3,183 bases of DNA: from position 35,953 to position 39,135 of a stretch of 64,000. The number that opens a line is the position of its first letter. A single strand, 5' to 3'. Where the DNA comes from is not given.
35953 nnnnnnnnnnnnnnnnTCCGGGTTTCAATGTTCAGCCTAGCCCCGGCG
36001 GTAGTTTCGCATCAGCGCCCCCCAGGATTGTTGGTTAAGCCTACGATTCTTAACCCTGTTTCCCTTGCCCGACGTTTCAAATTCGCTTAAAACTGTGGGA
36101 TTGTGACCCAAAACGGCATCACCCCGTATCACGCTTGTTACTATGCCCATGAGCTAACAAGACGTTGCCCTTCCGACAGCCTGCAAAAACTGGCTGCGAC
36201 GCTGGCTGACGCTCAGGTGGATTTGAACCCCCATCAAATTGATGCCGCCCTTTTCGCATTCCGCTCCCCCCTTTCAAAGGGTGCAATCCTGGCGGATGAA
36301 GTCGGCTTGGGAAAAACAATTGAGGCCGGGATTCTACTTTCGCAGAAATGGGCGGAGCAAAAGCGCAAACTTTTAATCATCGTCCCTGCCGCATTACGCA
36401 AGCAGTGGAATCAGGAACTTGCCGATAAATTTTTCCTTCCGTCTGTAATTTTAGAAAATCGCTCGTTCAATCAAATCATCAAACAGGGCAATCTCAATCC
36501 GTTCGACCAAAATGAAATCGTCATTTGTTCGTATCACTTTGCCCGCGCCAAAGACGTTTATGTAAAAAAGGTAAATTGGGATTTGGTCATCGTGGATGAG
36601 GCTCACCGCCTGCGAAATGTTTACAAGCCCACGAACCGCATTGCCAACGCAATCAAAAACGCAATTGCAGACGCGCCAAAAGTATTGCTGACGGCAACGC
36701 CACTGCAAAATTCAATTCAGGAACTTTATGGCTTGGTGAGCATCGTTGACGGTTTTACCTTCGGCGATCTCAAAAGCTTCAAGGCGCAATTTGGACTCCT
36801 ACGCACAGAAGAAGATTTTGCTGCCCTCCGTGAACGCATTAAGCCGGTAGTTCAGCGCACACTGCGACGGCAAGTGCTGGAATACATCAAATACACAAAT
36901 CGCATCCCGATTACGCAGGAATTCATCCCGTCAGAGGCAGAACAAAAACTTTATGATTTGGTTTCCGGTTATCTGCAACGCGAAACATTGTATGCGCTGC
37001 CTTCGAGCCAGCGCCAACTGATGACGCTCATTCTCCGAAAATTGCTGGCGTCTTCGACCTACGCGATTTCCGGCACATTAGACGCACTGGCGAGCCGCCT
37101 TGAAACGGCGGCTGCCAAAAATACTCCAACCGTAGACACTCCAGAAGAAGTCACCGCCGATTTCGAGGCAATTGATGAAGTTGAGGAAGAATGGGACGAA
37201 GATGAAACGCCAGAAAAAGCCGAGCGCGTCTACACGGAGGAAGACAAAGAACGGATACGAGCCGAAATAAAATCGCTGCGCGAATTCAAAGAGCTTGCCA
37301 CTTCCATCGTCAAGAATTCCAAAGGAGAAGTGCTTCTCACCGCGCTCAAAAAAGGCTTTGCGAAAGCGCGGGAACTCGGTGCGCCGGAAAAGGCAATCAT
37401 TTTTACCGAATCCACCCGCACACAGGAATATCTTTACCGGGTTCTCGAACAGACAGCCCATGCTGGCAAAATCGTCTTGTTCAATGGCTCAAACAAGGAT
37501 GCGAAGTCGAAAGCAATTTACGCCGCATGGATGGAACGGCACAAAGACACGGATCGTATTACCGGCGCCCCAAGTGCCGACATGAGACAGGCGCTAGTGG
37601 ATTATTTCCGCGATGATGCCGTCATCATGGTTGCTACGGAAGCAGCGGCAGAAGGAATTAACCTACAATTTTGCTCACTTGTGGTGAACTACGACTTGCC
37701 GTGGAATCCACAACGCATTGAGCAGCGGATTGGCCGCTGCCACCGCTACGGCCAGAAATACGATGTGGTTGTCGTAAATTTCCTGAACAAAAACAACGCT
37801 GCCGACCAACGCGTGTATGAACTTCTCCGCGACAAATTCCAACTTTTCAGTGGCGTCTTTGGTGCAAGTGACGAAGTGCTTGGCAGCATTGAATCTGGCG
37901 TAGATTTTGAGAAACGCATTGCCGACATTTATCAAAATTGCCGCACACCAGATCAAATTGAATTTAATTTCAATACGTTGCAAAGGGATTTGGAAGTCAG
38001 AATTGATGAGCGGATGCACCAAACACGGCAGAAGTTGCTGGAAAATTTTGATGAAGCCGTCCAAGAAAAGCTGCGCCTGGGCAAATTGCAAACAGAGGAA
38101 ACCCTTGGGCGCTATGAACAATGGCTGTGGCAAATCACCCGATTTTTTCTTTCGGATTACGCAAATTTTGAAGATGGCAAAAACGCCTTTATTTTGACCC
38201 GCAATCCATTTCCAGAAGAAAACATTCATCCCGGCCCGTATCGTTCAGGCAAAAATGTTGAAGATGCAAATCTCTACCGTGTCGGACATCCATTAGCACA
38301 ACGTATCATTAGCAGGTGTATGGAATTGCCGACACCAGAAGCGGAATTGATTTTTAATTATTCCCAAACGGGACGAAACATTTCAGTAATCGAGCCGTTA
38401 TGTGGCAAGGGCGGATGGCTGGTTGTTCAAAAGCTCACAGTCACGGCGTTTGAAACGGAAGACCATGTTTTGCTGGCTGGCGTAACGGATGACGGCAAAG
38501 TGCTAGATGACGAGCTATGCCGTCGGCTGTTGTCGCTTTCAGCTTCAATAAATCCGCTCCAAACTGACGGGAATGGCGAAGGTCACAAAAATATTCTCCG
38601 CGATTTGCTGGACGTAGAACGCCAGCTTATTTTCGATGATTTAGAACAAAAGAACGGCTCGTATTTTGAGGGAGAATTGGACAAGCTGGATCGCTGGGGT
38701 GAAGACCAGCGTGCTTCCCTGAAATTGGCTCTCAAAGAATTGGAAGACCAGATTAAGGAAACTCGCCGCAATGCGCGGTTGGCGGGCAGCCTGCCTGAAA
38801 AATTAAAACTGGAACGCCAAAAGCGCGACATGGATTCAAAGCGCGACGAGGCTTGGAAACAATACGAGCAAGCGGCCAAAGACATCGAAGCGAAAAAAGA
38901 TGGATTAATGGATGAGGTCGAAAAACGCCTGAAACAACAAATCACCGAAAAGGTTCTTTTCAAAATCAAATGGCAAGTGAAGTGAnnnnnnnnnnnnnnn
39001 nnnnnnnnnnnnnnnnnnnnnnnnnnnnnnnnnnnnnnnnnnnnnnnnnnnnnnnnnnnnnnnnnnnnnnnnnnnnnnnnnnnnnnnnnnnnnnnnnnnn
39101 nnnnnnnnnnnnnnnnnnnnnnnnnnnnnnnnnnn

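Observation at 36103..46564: Tightly coupled four-gene operon: SNF2 helicase, AAA_13 zinc-hook ATPase, type III Mod and type III Res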

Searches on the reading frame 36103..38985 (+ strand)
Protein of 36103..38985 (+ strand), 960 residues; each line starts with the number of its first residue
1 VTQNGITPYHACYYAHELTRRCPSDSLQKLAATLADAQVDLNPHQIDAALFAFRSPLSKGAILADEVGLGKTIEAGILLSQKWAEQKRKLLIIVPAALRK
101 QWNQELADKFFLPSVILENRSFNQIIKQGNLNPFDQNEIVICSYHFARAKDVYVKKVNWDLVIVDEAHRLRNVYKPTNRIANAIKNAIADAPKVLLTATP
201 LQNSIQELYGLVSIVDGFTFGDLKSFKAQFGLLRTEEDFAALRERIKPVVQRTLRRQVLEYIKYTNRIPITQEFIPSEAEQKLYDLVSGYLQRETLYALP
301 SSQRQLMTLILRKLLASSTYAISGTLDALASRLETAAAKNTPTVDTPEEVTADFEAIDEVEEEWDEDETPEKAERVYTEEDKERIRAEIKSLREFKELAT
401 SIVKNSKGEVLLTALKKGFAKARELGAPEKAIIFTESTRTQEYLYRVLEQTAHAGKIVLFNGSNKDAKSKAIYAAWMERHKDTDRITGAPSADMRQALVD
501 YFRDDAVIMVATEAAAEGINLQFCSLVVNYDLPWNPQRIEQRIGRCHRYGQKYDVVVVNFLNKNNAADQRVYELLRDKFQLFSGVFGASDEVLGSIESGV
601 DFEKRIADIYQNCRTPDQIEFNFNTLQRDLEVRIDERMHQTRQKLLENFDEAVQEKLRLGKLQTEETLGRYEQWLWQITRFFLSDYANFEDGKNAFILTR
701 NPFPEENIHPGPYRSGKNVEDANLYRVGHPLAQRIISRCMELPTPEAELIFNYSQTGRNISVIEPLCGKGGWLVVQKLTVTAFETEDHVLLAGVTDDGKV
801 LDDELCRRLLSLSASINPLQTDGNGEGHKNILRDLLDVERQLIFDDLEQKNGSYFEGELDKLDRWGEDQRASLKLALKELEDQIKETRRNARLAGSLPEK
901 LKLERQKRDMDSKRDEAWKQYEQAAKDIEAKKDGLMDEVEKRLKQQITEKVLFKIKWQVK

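Call 3: search_protein_families(library=pfam, proteins=[window:36103-38985:+], max_evalue=0.01)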
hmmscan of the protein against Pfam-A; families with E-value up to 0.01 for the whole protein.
window:36103-38985:+ (960 aa): 7 families
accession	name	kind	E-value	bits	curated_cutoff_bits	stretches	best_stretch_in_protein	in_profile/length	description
PF00176.29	SNF2-rel_dom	-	6.3e-33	114.5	24.9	1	58-285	17-250/290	SNF2-related domain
PF00271.37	Helicase_C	-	2.5e-20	73.2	23.5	1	442-550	4-110/110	Helicase conserved C-terminal domain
PF04851.21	ResIII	-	4.2e-11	43.5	22.5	1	41-200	4-162/164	Type III restriction enzyme, res subunit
PF00270.35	DEAD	-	1.1e-07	32.2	26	1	61-205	17-164/167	DEAD/DEAH box helicase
PF18766.7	SWI2_SNF2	-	0.00041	20.5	26.7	1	68-204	28-159/221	SWI2/SNF2 ATPase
PF13872.12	AAA_34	-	0.003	17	27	1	58-177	60-194/306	P-loop containing NTP hydrolase pore-1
PF22590.2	Cas3-like_C_2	-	0.0031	18.2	27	1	433-549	7-104/106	CRISPR-associated nuclease/helicase Cas3, C-terminal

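Call 4: search_protein_families(library=padloc, proteins=[window:36103-38985:+], max_evalue=0.01)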
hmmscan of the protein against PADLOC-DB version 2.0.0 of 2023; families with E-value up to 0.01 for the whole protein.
window:36103-38985:+ (960 aa): 59 families (the best 25 are shown)
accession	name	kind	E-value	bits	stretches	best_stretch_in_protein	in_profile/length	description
PDLC02619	DrmD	-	3e-208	692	2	33-674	25-658/872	DrmD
PDLC02500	BrxHI|BrxHII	-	1.1e-68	230.7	1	39-651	89-674/933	BrxHI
PDLC02621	DrmD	-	1.8e-59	199.9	1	39-942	120-1009/1040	DrmD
PDLC02623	DrmD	-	3.3e-55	185.4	2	248-597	384-671/1040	DrmD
PDLC00659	HmaA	-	5.2e-52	174.9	1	36-595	100-656/1176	SNF2 helicase / DEAD-box helicase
PDLC02620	DrmD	-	1.2e-50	170.5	2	34-450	93-506/1060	DrmD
PDLC02504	BrxHI|BrxHII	-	2.4e-49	166.1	1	34-618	103-648/971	BrxHII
PDLC02843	DpdE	-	2.4e-48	162.8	2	32-230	150-329/1091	DpdE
PDLC02840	DpdE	-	2.7e-43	146.5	2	37-229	156-333/1091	DpdE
PDLC00633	ZorD1|ZorD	-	9e-38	127.9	2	39-260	442-664/908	"SWI2/SNF2 helicase, Mrr-like nuclease"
PDLC00631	ZorD1|ZorD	-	2.6e-36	122.8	2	16-258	417-672/1071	"SWI2/SNF2 helicase, Mrr-like nuclease"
PDLC02572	DrmA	-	3.4e-36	122.6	1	61-563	138-636/1043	DrmA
PDLC02846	DpdE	-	6.7e-35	118.2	2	32-214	154-336/1034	DpdE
PDLC02193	PLD_Helicase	-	2.7e-33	113.2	2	504-589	752-837/905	-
PDLC02844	DpdE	-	5.5e-31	105.3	2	31-222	145-327/1074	DpdE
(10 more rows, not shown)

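Call 5: search_protein_families(library=ncbifam, proteins=[window:36103-38985:+], max_evalue=0.01)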
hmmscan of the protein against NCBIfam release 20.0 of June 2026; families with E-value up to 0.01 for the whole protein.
window:36103-38985:+ (960 aa): 24 families
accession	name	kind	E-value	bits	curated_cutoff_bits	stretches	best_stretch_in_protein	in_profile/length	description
NF038318.1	DISARM_DrmD_b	equivalog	1.6e-210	701.5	950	2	33-675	22-656/868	DISARM system SNF2-like helicase DrmD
NF038317.1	DISARM_DrmD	equivalog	1.5e-79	268.5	610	1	39-931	106-993/1021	DISARM system SNF2-like helicase DrmD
NF041062.1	DpdE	equivalog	3.6e-58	197.4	500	1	34-584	147-678/1048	protein DpdE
NF003426.0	PRK04914.1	equivalog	2.1e-51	175.2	576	2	25-229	138-345/959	RNA polymerase-associated protein RapA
NF042964.1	phospholipD_antiphage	equivalog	2.7e-50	171.6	1100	2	361-624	628-866/895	phospholipase D-like domain-containing anti-phage protein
NF058637.1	helic_SCO1167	equivalog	1.1e-33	116.4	1200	2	56-254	486-676/932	SCO1167/SCO6262 family helicase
NF053675.1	pilus_reg_Snf2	equivalog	6.7e-26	90.7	1100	2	60-260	605-788/1029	pilus expression-regulating Snf2 family helicase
NF041790.1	anti-phage_ZorD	equivalog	2.7e-23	81.9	1500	2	39-258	580-824/1035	type I Zorya anti-phage system protein ZorD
NF053631.1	RNA_helic_CshA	equivalog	7.6e-10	38.2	646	1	468-565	249-345/434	degradosome RNA helicase CshA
NF008744.0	PRK11776.1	equivalog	1.6e-09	36.9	524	1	435-564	224-349/460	ATP-dependent RNA helicase DbpA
NF053711.1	RNA_heli_RhlE1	exception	1.4e-08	33.9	750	1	432-556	223-345/434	RNA helicase RhlE1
NF002340.1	PRK01297.1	equivalog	5.1e-08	32.1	564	1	442-566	238-358/372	ATP-dependent RNA helicase RhlB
NF003419.0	PRK04837.1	equivalog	1.1e-07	30.9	588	1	444-553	246-354/424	ATP-dependent RNA helicase RhlB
NF008394.0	PRK11192.1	equivalog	2.1e-07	30.2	507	1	474-554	265-346/441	ATP-dependent RNA helicase SrmB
NF053636.1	DDHlcsCsdAPsy1082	equivalog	6.1e-07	28.3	890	1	491-552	279-340/512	DEAD/DEAH box helicase CsdA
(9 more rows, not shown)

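Call 24: find_homologous_proteins(query=window:36103-38985:+, max_evalue=1e-20)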
Query window:36103-38985:+ (960 aa): 8000 proteins with E <= 1e-20 among 8000 candidates; the best 120 are listed.
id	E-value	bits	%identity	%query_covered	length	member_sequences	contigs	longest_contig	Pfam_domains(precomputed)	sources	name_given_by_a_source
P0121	0.0e+0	2159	100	100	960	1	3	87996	PF00270.36,PF00176.30,PF00271.38,PF04851.22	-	-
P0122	0.0e+0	2158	100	100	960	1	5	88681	PF00270.36,PF00176.30,PF00271.38,PF04851.22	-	-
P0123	0.0e+0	2149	99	100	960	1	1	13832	PF00270.36,PF00176.30,PF00271.38,PF04851.22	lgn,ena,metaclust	metaclust:\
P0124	0.0e+0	2148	99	100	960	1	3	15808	PF00270.36,PF00176.30,PF00271.38,PF04851.22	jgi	-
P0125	0.0e+0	1930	89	99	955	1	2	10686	PF00270.36,PF00176.30,PF00271.38,PF04851.22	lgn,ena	-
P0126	0.0e+0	1919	89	99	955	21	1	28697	PF00270.36,PF00176.30,PF18766.8,PF00271.38,PF04851.22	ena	-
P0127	0.0e+0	1910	89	99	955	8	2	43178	PF00270.36,PF00176.30,PF00271.38,PF04851.22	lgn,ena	-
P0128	0.0e+0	1908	89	99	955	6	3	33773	PF00270.36,PF00176.30,PF18766.8,PF00271.38,PF04851.22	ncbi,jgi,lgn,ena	jgi:ERCC4-related helicase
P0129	0.0e+0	1907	89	99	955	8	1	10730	PF00270.36,PF00176.30,PF00271.38,PF04851.22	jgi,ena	-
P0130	0.0e+0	1899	88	99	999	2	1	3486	PF00270.36,PF00176.30,PF18766.8,PF00271.38,PF04851.22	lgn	-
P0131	0.0e+0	1896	89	99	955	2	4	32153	PF00270.36,PF00176.30,PF00271.38,PF04851.22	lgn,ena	-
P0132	0.0e+0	1891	88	99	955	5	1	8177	PF00270.36,PF00176.30,PF00271.38,PF04851.22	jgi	jgi:ERCC4-related helicase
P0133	0.0e+0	1887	88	99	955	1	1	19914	PF00270.36,PF00176.30,PF00271.38,PF04851.22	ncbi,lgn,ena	-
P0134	0.0e+0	1884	87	99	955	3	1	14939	PF00270.36,PF00176.30,PF00271.38,PF04851.22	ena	-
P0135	0.0e+0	1881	87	100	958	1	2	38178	PF00270.36,PF00176.30,PF00271.38,PF04851.22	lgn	-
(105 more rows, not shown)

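Call 27: find_related_loci(query=A2, collection=genome_contigs, flank=10000)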
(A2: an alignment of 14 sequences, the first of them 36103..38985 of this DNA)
Query A2 (960 aa) in genome_contigs; peptide patterns used: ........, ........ (x = any residue, [..] = any of these).
599 stretches matched a pattern (row limit reached: there are more); 588 encode a relative of the query (tblastn E <= 1e-3); the best 80 are kept; 80 distinct loci.
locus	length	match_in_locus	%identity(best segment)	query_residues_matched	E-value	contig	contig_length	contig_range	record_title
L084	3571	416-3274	84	7-959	0e+0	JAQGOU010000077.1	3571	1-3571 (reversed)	MAG: Verrucomicrobiales bacterium isolate RYN_621 scaffold_1777683, whole genome shotgun sequence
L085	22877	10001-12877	88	1-960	0e+0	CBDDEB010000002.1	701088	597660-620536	MAG: Candidatus Methylacidiphilales bacterium isolate 8fa3c88c-fa68-4545-8ade-3ac6cd27f3cd genome assembly, contig: ctg1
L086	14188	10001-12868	66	7-960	0e+0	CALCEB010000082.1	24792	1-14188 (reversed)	MAG TPA_asm: uncultured Acidobacteria bacterium isolate SRR5457059_bin.137_CONCOCT_v1.1_MAG genome assembly, contig: ERZ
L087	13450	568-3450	64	1-959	0e+0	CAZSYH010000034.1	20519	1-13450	MAG TPA_asm: uncultured Syntrophaceae bacterium isolate SRP178699_co1_570 genome assembly, contig: NODE_3130_length_2051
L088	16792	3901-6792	62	1-960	0e+0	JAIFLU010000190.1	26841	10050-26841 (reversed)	MAG: Bacteroidetes bacterium isolate bin_228 scaffold_1202, whole genome shotgun sequence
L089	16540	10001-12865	63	5-959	0e+0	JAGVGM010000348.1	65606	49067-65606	MAG: Thermodesulfovibrionia bacterium isolate DeMMO2_3 c_000000065271, whole genome shotgun sequence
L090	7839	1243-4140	63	6-959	0e+0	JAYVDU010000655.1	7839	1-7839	MAG: Bacteroidota bacterium isolate GL34_UP_concoct_161_sub GL34_UP_concoct_161_sub_654, whole genome shotgun sequence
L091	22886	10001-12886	61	6-960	0e+0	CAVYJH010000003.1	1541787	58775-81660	MAG: uncultured delta proteobacterium isolate MFD01476.bin.2.71 genome assembly, contig: contig_1242, whole genome shotg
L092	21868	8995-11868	62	6-959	0e+0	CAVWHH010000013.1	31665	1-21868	MAG: uncultured delta proteobacterium isolate MFD01476.bin.1.214 genome assembly, contig: contig_21094, whole genome sho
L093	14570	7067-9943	62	7-959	0e+0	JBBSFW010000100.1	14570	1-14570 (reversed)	MAG: Terriglobales bacterium isolate LS2_sbin.17 LS2_sbin.17_K_556742_L_14570_cov_9.0000, whole genome shotgun sequence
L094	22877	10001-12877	62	6-959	0e+0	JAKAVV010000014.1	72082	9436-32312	MAG: bacterium isolate YP4.bin17 NODE_511_length_72082_cov_7.543173, whole genome shotgun sequence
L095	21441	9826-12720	62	2-959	0e+0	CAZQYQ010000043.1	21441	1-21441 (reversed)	MAG TPA_asm: uncultured bacterium isolate SRP089250_co1_29 genome assembly, contig: NODE_3922_length_21441_cov_5.194847,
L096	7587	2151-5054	62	1-959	0e+0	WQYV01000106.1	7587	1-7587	MAG: Betaproteobacteria bacterium isolate Emb289P4bin32 Ga0123357_10028263, whole genome shotgun sequence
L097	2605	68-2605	69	7-852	0e+0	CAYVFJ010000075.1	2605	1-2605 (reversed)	MAG TPA_asm: uncultured Verrucomicrobiota bacterium isolate binchicken_co203_397 genome assembly, contig: k141_4546571,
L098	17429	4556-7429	60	6-959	0e+0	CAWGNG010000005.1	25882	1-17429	MAG: uncultured Planctomycetaceae bacterium isolate MFD01112.bin.1.69 genome assembly, contig: contig_11883, whole genom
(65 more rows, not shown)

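Call 60: search_protein_families(library=pfam, alignment_id=A4, max_evalue=0.00001)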
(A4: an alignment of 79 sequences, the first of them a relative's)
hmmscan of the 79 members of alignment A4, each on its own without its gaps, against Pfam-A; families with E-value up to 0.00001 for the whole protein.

A. member 1, L085:13025-15409:+ (795 aa): 5 families
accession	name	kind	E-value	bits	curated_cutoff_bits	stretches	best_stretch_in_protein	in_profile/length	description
PF02463.25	SMC_N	-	4.7e-12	46.2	40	1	14-590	2-204/220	RecF/RecN/SMC N terminal domain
PF13304.12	AAA_21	-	6e-12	46.7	27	1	39-83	1-54/304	AAA domain, putative AbiEii toxin, Type IV TA system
PF13166.12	AAA_13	-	1.3e-11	44.4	36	1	304-622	287-609/713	AAA domain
PF13476.12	AAA_23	-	8.7e-11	43.3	27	1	28-248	12-177/201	AAA domain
PF13175.12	AAA_15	-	7.9e-09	36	32.1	1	13-338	2-265/374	AAA ATPase domain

B. families by the number of members that match (of 79 scanned): 47 families (the first 25 are shown)
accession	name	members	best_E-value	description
PF13175.12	AAA_15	8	7.7e-82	AAA ATPase domain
PF13304.12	AAA_21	8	2.6e-30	AAA domain, putative AbiEii toxin, Type IV TA system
PF13476.12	AAA_23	8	4.9e-12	AAA domain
PF13310.11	Virulence_RhuM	7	1.5e-114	Virulence protein RhuM family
PF02463.25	SMC_N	6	3.6e-12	RecF/RecN/SMC N terminal domain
PF04326.19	SLFN_AlbA_2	5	1e-23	Schlafen, AlbA_2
PF13749.12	HATPase_c_4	5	1.6e-19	Putative ATP-dependent DNA helicase recG C-terminal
PF12686.12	DUF3800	5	4.5e-19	Protein of unknown function (DUF3800)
PF03235.19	GmrSD_N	4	2e-34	GmrSD restriction endonuclease, N-terminal domain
PF06114.19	Peptidase_M78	4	1.1e-10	IrrE N-terminal-like domain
PF11398.14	DUF2813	4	6.3e-09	Protein of unknown function (DUF2813)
PF06250.17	YhcG_C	3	3e-66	YhcG PDDEXK nuclease domain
PF17761.7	DUF1016_N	3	7.4e-48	DUF1016 N-terminal domain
PF20469.4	OLD-like_TOPRIM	3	3.1e-21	Overcoming lysogenization defect protein-like, TOPRIM domain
PF13391.12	HNH_2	3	1.8e-12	HNH endonuclease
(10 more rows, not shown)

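Call 62: search_protein_families(library=padloc, alignment_id=A4, max_evalue=1e-10)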
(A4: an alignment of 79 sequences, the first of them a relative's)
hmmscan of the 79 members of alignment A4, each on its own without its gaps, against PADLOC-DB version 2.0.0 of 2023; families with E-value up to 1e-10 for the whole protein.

A. member 1, L085:13025-15409:+ (795 aa): 7 families
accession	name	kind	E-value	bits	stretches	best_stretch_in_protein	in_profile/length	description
PDLC03859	LmuB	-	6e-26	89.8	1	133-593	180-593/611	-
PDLC04135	mad3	-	8e-16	56.5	1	13-585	1-324/374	mads_3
PDLC03865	LmuB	-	2.8e-14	50.3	0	13-173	2-192/1007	-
PDLC04895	PDC-S06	-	2.8e-13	47.3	0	389-621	435-666/784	-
PDLC04541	PDC-M25A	-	6.6e-12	43.2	0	37-110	21-101/380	-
PDLC02335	AbiLi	-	4.2e-11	40.5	0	38-61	77-100/326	AbiLi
PDLC02980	AriA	-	5.8e-11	40.9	0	39-96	1-63/304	-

B. families by the number of members that match (of 79 scanned): 229 families (the first 25 are shown)
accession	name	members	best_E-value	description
PDLC04871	PDC-S05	9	3e-157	-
PDLC04135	mad3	8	1.2e-26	mads_3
PDLC04851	PDC-S05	7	7.5e-156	-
PDLC04868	PDC-S05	7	4e-150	-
PDLC04853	PDC-S05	7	3.5e-146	-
PDLC04852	PDC-S05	7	1.1e-137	-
PDLC04843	PDC-S05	7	5.9e-126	-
PDLC04864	PDC-S05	7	6.8e-116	-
PDLC04870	PDC-S05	7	3.1e-98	-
PDLC04876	PDC-S05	7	2.3e-80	-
PDLC04872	PDC-S05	7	4.1e-59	-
PDLC04854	PDC-S05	7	4e-58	-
PDLC04858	PDC-S05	7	1.4e-56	-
PDLC04860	PDC-S05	7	7.5e-56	-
PDLC04964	PDC-S23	7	5.7e-55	-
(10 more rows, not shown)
